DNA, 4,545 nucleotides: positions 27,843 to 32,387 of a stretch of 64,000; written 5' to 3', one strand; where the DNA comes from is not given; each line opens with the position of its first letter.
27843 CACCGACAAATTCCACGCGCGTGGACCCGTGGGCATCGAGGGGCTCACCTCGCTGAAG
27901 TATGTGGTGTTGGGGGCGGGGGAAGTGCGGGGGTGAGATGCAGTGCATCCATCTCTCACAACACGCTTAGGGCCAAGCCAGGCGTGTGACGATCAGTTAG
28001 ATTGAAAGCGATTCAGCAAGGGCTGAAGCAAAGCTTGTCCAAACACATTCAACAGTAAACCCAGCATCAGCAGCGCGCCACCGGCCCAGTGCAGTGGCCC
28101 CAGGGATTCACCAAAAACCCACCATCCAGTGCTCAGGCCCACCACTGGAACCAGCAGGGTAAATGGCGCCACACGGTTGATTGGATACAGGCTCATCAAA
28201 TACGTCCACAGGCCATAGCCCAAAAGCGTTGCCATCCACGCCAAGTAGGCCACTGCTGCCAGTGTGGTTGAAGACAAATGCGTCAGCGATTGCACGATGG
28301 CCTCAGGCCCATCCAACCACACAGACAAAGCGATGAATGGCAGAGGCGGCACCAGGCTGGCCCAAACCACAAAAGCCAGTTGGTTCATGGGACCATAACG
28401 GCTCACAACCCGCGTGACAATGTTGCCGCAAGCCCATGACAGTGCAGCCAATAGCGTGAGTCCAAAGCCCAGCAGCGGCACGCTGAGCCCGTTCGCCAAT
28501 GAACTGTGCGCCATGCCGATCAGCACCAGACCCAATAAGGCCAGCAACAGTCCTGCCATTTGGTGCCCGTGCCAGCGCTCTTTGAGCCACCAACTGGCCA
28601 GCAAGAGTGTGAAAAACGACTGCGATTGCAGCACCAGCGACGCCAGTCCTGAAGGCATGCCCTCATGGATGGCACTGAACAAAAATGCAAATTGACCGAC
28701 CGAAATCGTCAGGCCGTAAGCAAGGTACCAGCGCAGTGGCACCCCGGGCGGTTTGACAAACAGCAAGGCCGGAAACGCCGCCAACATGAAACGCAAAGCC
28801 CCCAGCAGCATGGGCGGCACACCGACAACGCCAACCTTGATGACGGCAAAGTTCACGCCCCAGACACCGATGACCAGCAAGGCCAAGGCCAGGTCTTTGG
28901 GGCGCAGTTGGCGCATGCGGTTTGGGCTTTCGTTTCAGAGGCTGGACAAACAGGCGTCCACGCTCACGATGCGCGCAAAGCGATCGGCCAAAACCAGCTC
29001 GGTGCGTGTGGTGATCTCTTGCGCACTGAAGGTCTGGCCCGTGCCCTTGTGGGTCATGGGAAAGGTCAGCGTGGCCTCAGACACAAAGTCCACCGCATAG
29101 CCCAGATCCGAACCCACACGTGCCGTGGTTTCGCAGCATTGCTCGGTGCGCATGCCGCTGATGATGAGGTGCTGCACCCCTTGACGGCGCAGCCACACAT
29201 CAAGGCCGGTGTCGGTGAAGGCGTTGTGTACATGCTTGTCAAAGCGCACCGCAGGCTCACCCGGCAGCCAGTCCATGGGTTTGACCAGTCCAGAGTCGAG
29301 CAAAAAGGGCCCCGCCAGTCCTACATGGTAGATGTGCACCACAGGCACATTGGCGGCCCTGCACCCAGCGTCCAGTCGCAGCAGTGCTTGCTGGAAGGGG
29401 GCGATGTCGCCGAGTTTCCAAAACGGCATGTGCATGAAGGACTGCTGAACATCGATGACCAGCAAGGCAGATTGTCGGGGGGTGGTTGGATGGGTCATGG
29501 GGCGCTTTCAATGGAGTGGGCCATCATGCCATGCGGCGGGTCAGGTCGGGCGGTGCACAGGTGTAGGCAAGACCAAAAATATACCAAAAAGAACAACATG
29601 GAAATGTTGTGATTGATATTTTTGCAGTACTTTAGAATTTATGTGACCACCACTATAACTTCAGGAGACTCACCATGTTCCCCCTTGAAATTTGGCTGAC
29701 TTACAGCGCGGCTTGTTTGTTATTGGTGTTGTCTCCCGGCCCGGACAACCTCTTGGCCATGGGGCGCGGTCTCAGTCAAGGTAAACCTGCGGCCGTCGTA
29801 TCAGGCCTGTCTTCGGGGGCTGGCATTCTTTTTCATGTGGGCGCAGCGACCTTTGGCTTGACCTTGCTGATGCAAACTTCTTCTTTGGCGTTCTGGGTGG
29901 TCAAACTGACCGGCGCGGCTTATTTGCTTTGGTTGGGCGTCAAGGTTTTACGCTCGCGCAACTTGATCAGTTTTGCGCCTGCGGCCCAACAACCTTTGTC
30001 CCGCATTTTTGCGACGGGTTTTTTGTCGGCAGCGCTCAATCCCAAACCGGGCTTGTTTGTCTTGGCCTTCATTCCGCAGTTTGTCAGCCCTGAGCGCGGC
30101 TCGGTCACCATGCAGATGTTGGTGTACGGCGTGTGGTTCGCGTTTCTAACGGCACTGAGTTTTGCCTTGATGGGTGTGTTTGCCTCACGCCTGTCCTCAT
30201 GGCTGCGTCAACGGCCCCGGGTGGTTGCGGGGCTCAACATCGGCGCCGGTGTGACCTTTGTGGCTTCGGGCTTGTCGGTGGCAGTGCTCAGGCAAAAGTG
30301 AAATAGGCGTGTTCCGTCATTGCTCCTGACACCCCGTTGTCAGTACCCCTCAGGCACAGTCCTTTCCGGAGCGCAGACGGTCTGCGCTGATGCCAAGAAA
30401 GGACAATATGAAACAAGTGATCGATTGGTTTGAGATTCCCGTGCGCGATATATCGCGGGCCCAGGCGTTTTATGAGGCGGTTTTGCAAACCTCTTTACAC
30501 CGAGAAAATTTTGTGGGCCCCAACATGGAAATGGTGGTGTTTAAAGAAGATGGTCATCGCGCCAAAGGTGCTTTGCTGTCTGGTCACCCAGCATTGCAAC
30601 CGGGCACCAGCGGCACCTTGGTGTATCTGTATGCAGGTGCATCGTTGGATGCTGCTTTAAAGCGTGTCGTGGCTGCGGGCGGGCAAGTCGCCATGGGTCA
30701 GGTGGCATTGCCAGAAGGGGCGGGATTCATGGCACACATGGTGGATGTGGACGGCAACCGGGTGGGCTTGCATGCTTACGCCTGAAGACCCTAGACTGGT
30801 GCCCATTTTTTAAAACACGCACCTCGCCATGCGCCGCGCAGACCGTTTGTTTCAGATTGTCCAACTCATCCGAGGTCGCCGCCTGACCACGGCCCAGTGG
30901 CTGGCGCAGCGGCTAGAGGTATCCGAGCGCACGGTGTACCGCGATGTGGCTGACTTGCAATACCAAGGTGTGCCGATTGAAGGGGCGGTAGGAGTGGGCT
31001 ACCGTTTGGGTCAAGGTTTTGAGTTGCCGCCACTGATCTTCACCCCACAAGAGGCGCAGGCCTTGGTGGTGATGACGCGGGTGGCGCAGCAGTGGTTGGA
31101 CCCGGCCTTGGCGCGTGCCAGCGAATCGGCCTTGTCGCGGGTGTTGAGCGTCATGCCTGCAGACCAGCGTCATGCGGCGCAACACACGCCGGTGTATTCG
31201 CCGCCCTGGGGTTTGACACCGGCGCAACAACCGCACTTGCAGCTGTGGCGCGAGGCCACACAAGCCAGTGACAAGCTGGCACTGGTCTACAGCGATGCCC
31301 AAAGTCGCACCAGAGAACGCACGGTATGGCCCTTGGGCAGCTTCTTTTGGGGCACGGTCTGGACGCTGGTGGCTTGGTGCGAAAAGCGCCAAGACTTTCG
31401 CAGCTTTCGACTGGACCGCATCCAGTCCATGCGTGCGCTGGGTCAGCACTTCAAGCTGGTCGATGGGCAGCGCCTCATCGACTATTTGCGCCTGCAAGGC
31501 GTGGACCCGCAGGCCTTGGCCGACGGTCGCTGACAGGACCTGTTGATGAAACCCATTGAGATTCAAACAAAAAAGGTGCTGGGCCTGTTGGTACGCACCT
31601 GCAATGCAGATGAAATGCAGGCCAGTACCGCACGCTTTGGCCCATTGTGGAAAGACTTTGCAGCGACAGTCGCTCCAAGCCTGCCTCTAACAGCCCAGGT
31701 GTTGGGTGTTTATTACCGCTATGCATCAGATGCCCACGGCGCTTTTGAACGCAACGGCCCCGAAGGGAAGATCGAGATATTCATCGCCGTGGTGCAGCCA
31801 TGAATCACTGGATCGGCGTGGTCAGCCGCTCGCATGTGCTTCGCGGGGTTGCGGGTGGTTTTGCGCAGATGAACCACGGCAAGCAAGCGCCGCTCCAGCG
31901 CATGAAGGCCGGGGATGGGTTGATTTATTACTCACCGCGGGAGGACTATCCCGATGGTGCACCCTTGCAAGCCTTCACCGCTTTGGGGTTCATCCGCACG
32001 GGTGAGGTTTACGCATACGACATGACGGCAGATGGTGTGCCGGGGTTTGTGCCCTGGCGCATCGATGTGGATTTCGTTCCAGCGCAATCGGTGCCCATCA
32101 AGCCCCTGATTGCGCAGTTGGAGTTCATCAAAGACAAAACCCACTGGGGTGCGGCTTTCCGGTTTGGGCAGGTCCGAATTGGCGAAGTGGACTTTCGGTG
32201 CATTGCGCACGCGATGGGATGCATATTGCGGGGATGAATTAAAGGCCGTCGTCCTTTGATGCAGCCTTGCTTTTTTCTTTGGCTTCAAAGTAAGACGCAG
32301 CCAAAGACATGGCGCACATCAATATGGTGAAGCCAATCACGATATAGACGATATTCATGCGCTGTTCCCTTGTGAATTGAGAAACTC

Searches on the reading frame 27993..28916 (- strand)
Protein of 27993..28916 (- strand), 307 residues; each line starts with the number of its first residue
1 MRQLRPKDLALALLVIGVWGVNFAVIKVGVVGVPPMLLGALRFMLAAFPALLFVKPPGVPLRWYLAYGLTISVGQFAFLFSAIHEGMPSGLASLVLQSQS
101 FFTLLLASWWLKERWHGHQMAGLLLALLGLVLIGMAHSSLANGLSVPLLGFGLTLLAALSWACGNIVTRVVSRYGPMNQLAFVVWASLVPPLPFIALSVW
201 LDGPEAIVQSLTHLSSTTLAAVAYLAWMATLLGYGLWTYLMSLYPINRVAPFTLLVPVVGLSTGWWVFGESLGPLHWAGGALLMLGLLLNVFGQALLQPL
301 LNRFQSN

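Call 7: search_protein_families(library=pfam, proteins=[window:27993-28916:-], max_evalue=0.01)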
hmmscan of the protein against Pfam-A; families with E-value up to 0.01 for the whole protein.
window:27993-28916:- (307 aa): 2 families
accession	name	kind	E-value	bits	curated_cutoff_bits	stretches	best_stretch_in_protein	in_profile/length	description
PF00892.27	EamA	-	9.9e-28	97.5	28.2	2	150-291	3-134/135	EamA-like transporter family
PF08627.16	CRT-like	-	0.00087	18.8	26.9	1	60-188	67-193/335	CRT-like, chloroquine-resistance transporter-like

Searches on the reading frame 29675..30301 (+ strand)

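Call 7: search_protein_families(library=pfam, proteins=[window:29675-30301:+], max_evalue=0.01)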
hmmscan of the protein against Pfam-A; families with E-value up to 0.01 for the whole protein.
window:29675-30301:+ (208 aa): 3 families
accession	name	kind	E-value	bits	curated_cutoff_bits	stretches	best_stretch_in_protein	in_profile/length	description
PF01810.24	LysE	-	3.5e-28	98.9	25.6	1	16-203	2-190/193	LysE type translocator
PF03741.22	TerC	-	0.0012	19.1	27.8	0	51-96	42-82/178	Integral membrane protein TerC family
PF18920.5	DUF5671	-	0.0058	16.9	28.4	1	139-197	72-130/132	Domain of unknown function (DUF5671)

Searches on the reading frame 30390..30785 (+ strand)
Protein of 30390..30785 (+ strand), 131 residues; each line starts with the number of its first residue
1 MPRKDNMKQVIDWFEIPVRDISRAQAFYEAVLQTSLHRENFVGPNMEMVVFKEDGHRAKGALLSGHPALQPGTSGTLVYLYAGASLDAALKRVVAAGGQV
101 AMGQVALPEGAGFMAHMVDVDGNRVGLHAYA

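Call 7: search_protein_families(library=pfam, proteins=[window:30390-30785:+], max_evalue=0.01)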
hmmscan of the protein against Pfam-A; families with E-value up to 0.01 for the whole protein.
window:30390-30785:+ (131 aa): 3 families
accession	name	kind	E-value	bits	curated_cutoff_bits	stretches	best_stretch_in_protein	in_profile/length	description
PF00903.31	Glyoxalase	-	5.3e-08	33.7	20.6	1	11-125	2-119/121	Glyoxalase/Bleomycin resistance protein/Dioxygenase superfamily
PF22677.2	Ble-like_N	-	8e-06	26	24.5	1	13-32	4-23/41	Bleomycin resistance protein-like N-terminal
PF18029.7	Glyoxalase_6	-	0.0003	21.8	23.6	1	18-125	6-103/106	Glyoxalase-like domain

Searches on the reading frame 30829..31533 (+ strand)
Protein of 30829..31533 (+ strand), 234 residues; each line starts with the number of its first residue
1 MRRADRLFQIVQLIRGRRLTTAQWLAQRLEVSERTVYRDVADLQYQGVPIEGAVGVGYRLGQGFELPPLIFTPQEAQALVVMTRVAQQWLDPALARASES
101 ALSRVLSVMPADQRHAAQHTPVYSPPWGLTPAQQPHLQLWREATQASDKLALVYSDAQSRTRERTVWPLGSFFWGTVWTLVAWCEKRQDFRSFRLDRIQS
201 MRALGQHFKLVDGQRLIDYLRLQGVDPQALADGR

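Call 7: search_protein_families(library=pfam, proteins=[window:30829-31533:+], max_evalue=0.01)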
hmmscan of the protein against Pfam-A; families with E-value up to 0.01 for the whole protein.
window:30829-31533:+ (234 aa): 5 families
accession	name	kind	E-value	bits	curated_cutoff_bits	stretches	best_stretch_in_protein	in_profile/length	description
PF13280.12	WYL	-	6.5e-16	58.5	21.8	1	136-202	2-69/70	WYL domain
PF08279.18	HTH_11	-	1.5e-15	57.2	25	1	6-59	1-55/55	HTH domain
PF08220.18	HTH_DeoR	-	1.4e-05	25.2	21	1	6-48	1-43/57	DeoR-like helix-turn-helix domain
PF19187.6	HTH_PafC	-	2.3e-05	24.6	32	0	5-51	4-50/115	PafC helix-turn-helix domain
PF21476.4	PF0610-like_N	-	0.007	17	33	0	9-40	5-35/50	PF0610-like, N-terminal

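Call 9: search_protein_families(library=padloc, proteins=[window:30829-31533:+], max_evalue=0.01)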
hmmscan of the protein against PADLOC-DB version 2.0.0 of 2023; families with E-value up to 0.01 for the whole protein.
window:30829-31533:+ (234 aa): 7 families
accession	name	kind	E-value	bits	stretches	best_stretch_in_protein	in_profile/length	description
PDLC01457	WYL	-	3.7e-64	214.5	1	2-220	1-210/229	"CAS-I,CAS-II,CAS-III,CAS-IV,CAS-V,CAS-VI; associated_signaling"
PDLC01652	WYL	-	2.2e-12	45.6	1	133-205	16-79/162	"CAS-I,CAS-II,CAS-III,CAS-IV,CAS-V,CAS-VI; associated_signaling"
PDLC01766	Cas3c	-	1.3e-07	28.2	1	2-211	5-214/1009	-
PDLC03787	RTasWYL-YodC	-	8.3e-05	19.9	1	150-204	292-350/354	DRT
PDLC01046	WYL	-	0.00073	16.8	1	137-204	214-282/435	HTH-WYL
PDLC01484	WYL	-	0.0013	16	1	138-206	217-287/437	"CAS-I,CAS-II,CAS-III,CAS-IV,CAS-V,CAS-VI; associated_signaling"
PDLC01510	WYL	-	0.0013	16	1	138-206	217-287/437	"CAS-I,CAS-II,CAS-III,CAS-IV,CAS-V,CAS-VI; associated_signaling"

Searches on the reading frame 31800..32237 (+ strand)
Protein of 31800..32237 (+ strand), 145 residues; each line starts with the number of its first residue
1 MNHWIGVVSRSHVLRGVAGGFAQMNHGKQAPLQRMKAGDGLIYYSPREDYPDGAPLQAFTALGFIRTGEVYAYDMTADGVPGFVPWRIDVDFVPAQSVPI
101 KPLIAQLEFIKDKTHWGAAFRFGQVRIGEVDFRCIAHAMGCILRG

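Call 9: search_protein_families(library=padloc, proteins=[window:31800-32237:+], max_evalue=0.01)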
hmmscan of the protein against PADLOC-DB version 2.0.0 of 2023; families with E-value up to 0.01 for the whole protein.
window:31800-32237:+ (145 aa): 0 families

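Call 19: search_protein_families(library=pfam, proteins=[window:31800-32237:+], max_evalue=10)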
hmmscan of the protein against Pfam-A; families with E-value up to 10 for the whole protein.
window:31800-32237:+ (145 aa): 1 family
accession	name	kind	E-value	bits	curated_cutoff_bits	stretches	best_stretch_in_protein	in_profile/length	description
PF01878.24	EVE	-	3.3e-12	47.1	23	1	2-137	1-144/145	EVE domain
